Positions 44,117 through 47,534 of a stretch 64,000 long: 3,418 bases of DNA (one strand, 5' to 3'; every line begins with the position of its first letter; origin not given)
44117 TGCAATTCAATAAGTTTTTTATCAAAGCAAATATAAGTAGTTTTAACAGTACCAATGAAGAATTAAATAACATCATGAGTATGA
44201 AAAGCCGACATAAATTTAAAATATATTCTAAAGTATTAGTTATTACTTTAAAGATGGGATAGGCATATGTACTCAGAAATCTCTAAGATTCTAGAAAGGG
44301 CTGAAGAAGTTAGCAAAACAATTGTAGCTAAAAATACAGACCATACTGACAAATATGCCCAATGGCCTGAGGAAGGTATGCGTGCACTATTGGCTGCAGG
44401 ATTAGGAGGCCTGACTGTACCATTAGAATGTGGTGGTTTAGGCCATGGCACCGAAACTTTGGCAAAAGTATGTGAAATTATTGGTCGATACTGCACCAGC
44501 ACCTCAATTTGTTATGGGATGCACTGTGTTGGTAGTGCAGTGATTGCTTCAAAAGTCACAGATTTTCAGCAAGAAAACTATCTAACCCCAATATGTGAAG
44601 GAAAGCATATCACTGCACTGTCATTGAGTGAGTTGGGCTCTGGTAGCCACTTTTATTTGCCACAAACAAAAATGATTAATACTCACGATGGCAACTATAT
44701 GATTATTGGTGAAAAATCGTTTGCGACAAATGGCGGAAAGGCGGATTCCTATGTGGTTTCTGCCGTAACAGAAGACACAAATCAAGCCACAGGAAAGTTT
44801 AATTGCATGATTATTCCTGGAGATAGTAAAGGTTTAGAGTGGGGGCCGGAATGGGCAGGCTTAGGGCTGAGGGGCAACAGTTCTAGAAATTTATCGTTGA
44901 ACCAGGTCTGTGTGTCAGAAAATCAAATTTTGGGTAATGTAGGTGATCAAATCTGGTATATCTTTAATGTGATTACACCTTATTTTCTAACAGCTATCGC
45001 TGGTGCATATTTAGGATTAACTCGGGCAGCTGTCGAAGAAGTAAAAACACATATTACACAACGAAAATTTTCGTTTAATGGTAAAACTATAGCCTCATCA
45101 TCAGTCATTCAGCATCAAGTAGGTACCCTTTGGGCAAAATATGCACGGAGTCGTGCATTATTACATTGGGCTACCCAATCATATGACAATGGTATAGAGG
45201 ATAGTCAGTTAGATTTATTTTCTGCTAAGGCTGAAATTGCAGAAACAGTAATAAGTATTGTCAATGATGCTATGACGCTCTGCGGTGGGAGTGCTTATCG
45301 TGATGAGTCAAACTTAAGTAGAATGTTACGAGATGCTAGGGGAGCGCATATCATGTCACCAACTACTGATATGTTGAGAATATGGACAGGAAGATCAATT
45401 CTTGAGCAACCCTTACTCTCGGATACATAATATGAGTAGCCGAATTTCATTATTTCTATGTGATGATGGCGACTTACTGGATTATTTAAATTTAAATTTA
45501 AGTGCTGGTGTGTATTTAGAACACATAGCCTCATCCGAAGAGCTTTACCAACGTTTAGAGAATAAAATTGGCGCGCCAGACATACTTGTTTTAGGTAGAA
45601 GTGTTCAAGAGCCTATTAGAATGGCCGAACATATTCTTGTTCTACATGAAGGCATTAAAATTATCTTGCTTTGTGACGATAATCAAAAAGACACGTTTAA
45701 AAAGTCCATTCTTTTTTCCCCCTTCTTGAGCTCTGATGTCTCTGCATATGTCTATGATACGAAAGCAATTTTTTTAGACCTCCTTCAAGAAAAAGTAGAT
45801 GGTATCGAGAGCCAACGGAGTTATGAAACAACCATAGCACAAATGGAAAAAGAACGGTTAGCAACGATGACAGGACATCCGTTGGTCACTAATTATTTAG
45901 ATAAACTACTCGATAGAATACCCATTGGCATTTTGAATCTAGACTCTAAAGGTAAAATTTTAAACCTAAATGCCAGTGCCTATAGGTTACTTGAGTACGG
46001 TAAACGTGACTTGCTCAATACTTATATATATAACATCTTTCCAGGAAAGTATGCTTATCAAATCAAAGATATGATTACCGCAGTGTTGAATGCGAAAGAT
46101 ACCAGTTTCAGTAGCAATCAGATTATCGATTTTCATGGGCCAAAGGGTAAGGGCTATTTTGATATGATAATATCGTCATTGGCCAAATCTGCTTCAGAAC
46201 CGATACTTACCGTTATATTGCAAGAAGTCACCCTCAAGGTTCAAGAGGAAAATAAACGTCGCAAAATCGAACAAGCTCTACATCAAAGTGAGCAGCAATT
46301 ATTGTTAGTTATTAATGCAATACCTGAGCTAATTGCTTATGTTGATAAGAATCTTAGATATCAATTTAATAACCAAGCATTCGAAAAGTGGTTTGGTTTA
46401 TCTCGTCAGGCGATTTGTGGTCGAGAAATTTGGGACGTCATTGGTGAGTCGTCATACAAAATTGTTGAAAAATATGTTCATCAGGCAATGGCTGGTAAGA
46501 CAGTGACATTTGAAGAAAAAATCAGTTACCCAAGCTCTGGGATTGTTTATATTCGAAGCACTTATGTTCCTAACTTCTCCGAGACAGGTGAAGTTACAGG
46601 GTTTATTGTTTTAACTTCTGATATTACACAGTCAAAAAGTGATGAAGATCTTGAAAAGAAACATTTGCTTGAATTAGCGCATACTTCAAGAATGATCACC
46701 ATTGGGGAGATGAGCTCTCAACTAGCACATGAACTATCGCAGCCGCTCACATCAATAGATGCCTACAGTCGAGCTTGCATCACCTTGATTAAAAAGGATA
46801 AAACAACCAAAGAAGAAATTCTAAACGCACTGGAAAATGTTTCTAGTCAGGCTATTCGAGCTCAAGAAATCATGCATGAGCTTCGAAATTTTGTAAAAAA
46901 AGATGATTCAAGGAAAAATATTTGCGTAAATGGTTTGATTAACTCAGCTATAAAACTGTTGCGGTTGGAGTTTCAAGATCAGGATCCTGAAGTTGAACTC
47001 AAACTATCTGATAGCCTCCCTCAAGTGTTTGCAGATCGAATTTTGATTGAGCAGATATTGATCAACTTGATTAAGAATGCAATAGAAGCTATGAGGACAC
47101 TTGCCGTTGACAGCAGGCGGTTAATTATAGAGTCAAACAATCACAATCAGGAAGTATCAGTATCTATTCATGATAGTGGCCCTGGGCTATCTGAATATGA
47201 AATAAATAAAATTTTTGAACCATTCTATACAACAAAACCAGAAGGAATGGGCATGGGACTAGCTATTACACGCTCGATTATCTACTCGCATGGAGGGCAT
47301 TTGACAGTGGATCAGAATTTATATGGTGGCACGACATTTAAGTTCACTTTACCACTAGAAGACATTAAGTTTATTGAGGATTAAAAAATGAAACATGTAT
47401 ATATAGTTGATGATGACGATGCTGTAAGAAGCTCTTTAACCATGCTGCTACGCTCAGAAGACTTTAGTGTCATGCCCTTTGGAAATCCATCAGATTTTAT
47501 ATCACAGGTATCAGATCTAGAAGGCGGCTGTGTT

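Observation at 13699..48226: Recurrent TACGTA-centred palindromic box in the promoter regions of island 2, implying one regulon linking sox, mtoX and the AlkB-like cluster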

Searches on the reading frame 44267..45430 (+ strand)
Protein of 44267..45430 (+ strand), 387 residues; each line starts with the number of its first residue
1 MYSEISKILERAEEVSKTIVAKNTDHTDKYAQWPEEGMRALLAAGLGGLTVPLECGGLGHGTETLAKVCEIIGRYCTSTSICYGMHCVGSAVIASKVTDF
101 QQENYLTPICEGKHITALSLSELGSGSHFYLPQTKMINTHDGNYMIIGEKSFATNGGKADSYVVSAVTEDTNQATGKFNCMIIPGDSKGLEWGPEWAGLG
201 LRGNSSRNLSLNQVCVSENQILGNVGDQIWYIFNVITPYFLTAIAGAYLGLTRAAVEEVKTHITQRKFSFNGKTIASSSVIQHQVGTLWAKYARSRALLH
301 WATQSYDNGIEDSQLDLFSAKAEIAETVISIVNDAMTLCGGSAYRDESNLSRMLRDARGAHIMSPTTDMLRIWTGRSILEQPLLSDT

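Call 14: search_protein_families(library=pfam, proteins=[window:44267-45430:+])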
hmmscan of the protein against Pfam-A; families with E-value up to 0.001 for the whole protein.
window:44267-45430:+ (387 aa): 4 families
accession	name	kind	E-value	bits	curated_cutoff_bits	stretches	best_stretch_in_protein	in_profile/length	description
PF00441.29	Acyl-CoA_dh_1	-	1.3e-18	68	22.4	1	243-378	17-149/150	Acyl-CoA dehydrogenase, C-terminal domain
PF02770.24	Acyl-CoA_dh_M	-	1.6e-17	63.9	33.3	1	117-214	1-97/97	Acyl-CoA dehydrogenase, middle domain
PF02771.21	Acyl-CoA_dh_N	-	2.4e-14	54.1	22.9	1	7-113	6-113/113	Acyl-CoA dehydrogenase, N-terminal domain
PF08028.16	Acyl-CoA_dh_2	-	7.5e-13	49.4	22.7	1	244-359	3-125/134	Acyl-CoA dehydrogenase, C-terminal domain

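Call 41: search_protein_families(library=ncbifam, proteins=[window:44267-45430:+], max_evalue=0.00001)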
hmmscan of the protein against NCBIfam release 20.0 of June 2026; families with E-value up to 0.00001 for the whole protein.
window:44267-45430:+ (387 aa): 19 families
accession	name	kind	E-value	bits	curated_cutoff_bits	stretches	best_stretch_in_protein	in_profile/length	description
NF049984.1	Rv1679_FadE16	equivalog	4.1e-70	236.9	600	1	18-383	10-370/371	Rv1679 family acyl-CoA dehydrogenase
NF042972.1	AcrlCoAredClosAcrC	equivalog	4.2e-46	157.3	640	1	6-379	10-377/378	acryloyl-CoA reductase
NF045652.1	ProlPCPDhRedW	equivalog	5.8e-39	134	650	1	42-371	41-366/376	L-prolyl-[peptidyl-carrier protein] dehydrogenase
NF043006.1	CyhCrbnylCoADH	equivalog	2e-36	125.8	650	1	17-380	20-377/380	cyclohexane-1-carbonyl-CoA dehydrogenase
NF042439.1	SulpropCoADesulf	equivalog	1e-34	119.9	600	1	10-381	2-373/379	3-sulfinopropanoyl-CoA desulfinase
NF053553.1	prodigi_MBC_PigA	equivalog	1.5e-33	116.5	500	1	6-372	10-373/381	prodigiosin MBC biosynthesis dehydrogenase PigA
NF008997.0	PRK12341.1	equivalog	2.9e-32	112.2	537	1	16-380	21-378/382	acyl-CoA dehydrogenase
NF058590.1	AcCoDHFadEBacil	equivalog_domain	4.4e-32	111.3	600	1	20-380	41-412/586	acyl-CoA dehydrogenase FadE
NF045552.1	GlutCoADH_Des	equivalog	9.4e-31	107.3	470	1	9-363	13-364/387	glutaryl-CoA dehydrogenase Acd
NF002885.1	PRK03354.1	equivalog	5.3e-29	101.4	540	1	26-380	31-375/378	crotonobetainyl-CoA dehydrogenase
TIGR04022.1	sulfur_SfnB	equivalog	4.4e-28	98.3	430.9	1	7-359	9-361/391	SfnB family sulfur acquisition oxidoreductase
NF043015.1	DibenthMonoxDszC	equivalog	3.1e-18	65.8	850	1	39-262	48-274/415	dibenzothiophene monooxygenase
TIGR03207.1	cyc_hxne_CoA_dh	equivalog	2.3e-17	62.8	575.35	1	6-376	6-369/372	cyclohexanecarboxyl-CoA dehydrogenase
NF052270.1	Staph_DH_FadE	equivalog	5e-14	51.8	600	1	92-377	116-392/400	acyl-CoA dehydrogenase FadE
TIGR03203.1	pimD_small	equivalog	9.7e-13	48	652.7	1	33-348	38-346/378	pimeloyl-CoA dehydrogenase small subunit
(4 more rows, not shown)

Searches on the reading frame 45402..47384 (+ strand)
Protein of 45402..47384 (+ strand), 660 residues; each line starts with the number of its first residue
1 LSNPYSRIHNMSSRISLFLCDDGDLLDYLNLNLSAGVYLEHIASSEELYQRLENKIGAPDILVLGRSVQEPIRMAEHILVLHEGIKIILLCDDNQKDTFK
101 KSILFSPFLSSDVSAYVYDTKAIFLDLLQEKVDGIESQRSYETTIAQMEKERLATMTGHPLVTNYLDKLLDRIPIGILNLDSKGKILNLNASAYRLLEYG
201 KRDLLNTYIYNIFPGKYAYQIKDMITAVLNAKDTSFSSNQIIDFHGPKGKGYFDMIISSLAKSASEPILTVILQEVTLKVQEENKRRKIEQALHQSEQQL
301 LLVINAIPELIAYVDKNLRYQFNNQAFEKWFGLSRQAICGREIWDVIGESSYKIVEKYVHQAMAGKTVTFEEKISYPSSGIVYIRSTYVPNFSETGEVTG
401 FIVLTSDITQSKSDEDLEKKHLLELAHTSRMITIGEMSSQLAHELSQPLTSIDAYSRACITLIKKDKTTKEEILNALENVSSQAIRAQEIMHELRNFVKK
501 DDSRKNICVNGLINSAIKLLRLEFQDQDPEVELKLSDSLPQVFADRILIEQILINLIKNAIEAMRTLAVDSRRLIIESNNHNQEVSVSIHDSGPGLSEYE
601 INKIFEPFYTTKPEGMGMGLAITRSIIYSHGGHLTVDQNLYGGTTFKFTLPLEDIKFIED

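Call 14: search_protein_families(library=pfam, proteins=[window:45402-47384:+])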
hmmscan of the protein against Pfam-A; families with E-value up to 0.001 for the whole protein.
window:45402-47384:+ (660 aa): 9 families
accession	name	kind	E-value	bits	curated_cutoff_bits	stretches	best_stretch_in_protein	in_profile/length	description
PF08448.16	PAS_4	-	5.9e-23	81.6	23.1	1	305-412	2-109/110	PAS fold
PF02518.31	HATPase_c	-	1.2e-22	80.8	26.4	1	545-653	2-110/111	Histidine kinase-, DNA gyrase B-, and HSP90-like ATPase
PF00989.32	PAS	-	1e-17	64.6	22.6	2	302-408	5-113/113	PAS fold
PF13426.13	PAS_9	-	2.8e-15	56.9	27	2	312-410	5-103/103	PAS domain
PF13596.12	PAS_10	-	3.8e-11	44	22.1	1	304-409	5-106/106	PAS domain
PF13188.13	PAS_8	-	5.6e-07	29.7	21.8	0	302-347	5-50/65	PAS domain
PF00512.31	HisKA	-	1.1e-06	29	26.9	1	435-501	3-64/66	His Kinase A (phospho-acceptor) domain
PF14501.12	HATPase_c_5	-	0.00057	20.2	22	1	549-639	6-91/102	GHKL domain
PF08447.18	PAS_3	-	0.00067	20.3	25.6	0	324-402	5-86/89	PAS fold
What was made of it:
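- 45432..47384 (+): PAS sensor histidine kinase with a FixL-type kinase core. Pfam PAS, HisKA and HATPase_c (call 14).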

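Call 41: search_protein_families(library=ncbifam, proteins=[window:45402-47384:+], max_evalue=0.00001)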
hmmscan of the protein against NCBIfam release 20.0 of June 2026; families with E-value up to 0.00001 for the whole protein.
window:45402-47384:+ (660 aa): 77 families (the best 25 are shown)
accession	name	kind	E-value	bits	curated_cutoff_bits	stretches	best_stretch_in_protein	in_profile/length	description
NF041777.1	sens_FixL_Rhizob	equivalog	1.1e-64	218.9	850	1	172-653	4-482/485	sensor protein FixL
NF008468.0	PRK11360.1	equivalog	1.8e-60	205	646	1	291-654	261-610/616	two-component system sensor histidine kinase AtoS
NF046044.1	PnpS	equivalog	2e-44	152.2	400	1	284-651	41-390/390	two-component system histidine kinase PnpS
NF040750.1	tetrathio_HK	equivalog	1.6e-40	139.1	750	1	420-638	324-540/555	tetrathionate respiration histidine kinase TtrS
NF007688.0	PRK10364.1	equivalog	2.7e-35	122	479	1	423-653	229-452/460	two-component system sensor histidine kinase ZraS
NF052574.1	HisKinEspCMyxo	equivalog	9.7e-35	119.9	1200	1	315-652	305-637/785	serine histidine kinase EspC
NF041831.1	NO_HK_NahK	exception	2.6e-34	118.3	1500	2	285-489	308-513/854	hybrid sensor histidine kinase/response regulator NahK/ErcS'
NF010411.0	PRK13837.1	equivalog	3.2e-34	118.1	647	1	424-653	440-676/828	two-component system VirA-like sensor kinase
NF047874.1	MASE3_PAS_HK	subfamily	1.9e-33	116.2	560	2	544-655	515-628/655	MASE3 domain-containing sensor histidine kinase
NF047794.1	HisKinPtgB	equivalog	8.4e-33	113.5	1000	1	407-640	415-643/656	two-component system sensor histidine kinase PgtB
NF033092.0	HK_WalK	equivalog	2.4e-32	112.3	725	1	289-652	246-594/594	cell wall metabolism sensor histidine kinase WalK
NF008302.0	PRK11091.1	equivalog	2.6e-32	111.9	838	1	276-653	132-506/779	aerobic respiration two-component sensor histidine kinase ArcB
TIGR02938.1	nifL_nitrog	equivalog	6.3e-32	110.7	242.45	1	286-647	118-489/494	nitrogen fixation negative regulator NifL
TIGR02966.1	phoR_proteo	equivalog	7.8e-32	110.6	334.2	1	295-650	3-333/333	phosphate regulon sensor histidine kinase PhoR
NF047496.1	HK_LIC11548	equivalog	3.9e-31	108.5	750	1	415-652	342-589/589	LIC_11548 family sensor histidine kinase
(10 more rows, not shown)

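Call 62: search_solved_structures(query=window:45402-47384:+, max_evalue=1e-8, show_alignments=3)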
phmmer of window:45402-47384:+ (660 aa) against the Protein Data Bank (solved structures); distinct sequences matched with E-value up to 1e-8: 32.
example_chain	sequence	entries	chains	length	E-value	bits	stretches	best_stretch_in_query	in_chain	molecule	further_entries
4gcz_A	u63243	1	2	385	4.7e-48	167.5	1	322-654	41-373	Blue-light photoreceptor, Sensor protein fixL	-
8a7f_A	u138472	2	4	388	1.5e-47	165.9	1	324-654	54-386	Putative Sensory box protein,Sensor protein FixL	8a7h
8a3u_A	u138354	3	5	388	2.4e-47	165.2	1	375-654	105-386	Putative Sensory box protein,Sensor protein FixL | Putative Sensory box protein,Putative Sensory box protein,Sensor protein FixL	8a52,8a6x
9jfj_A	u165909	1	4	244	1.4e-26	96.6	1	424-653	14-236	Sensor histidine kinase ZraS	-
3a0r_A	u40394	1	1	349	2.6e-26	95.7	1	307-652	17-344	Sensor protein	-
9qq6_A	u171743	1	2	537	4.3e-22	81.8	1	170-651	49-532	histidine kinase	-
6azr_A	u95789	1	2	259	4.9e-18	68.4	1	418-651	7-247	Sensor histidine kinase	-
5uht_A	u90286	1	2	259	5e-18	68.3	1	418-651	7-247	Sensor histidine kinase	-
2c2a_A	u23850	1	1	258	5.1e-18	68.3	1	418-651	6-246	SENSOR HISTIDINE KINASE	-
3dge_A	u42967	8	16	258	5.2e-18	68.3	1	418-651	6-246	Sensor protein | Histidine kinase | Sensor histidine kinase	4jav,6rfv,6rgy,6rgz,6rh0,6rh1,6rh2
9p6i_A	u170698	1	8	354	7.4e-18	67.8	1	396-653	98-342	histidine kinase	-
3a0t_A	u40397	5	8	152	1.6e-17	66.6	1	539-652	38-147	Sensor protein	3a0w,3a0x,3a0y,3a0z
4jas_A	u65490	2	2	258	3.8e-17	65.4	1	418-651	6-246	Histidine kinase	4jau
6rh7_A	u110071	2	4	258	1.2e-16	63.8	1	418-651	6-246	Sensor histidine kinase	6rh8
5idj_A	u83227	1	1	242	3e-15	59.1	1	427-652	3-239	Histidine kinase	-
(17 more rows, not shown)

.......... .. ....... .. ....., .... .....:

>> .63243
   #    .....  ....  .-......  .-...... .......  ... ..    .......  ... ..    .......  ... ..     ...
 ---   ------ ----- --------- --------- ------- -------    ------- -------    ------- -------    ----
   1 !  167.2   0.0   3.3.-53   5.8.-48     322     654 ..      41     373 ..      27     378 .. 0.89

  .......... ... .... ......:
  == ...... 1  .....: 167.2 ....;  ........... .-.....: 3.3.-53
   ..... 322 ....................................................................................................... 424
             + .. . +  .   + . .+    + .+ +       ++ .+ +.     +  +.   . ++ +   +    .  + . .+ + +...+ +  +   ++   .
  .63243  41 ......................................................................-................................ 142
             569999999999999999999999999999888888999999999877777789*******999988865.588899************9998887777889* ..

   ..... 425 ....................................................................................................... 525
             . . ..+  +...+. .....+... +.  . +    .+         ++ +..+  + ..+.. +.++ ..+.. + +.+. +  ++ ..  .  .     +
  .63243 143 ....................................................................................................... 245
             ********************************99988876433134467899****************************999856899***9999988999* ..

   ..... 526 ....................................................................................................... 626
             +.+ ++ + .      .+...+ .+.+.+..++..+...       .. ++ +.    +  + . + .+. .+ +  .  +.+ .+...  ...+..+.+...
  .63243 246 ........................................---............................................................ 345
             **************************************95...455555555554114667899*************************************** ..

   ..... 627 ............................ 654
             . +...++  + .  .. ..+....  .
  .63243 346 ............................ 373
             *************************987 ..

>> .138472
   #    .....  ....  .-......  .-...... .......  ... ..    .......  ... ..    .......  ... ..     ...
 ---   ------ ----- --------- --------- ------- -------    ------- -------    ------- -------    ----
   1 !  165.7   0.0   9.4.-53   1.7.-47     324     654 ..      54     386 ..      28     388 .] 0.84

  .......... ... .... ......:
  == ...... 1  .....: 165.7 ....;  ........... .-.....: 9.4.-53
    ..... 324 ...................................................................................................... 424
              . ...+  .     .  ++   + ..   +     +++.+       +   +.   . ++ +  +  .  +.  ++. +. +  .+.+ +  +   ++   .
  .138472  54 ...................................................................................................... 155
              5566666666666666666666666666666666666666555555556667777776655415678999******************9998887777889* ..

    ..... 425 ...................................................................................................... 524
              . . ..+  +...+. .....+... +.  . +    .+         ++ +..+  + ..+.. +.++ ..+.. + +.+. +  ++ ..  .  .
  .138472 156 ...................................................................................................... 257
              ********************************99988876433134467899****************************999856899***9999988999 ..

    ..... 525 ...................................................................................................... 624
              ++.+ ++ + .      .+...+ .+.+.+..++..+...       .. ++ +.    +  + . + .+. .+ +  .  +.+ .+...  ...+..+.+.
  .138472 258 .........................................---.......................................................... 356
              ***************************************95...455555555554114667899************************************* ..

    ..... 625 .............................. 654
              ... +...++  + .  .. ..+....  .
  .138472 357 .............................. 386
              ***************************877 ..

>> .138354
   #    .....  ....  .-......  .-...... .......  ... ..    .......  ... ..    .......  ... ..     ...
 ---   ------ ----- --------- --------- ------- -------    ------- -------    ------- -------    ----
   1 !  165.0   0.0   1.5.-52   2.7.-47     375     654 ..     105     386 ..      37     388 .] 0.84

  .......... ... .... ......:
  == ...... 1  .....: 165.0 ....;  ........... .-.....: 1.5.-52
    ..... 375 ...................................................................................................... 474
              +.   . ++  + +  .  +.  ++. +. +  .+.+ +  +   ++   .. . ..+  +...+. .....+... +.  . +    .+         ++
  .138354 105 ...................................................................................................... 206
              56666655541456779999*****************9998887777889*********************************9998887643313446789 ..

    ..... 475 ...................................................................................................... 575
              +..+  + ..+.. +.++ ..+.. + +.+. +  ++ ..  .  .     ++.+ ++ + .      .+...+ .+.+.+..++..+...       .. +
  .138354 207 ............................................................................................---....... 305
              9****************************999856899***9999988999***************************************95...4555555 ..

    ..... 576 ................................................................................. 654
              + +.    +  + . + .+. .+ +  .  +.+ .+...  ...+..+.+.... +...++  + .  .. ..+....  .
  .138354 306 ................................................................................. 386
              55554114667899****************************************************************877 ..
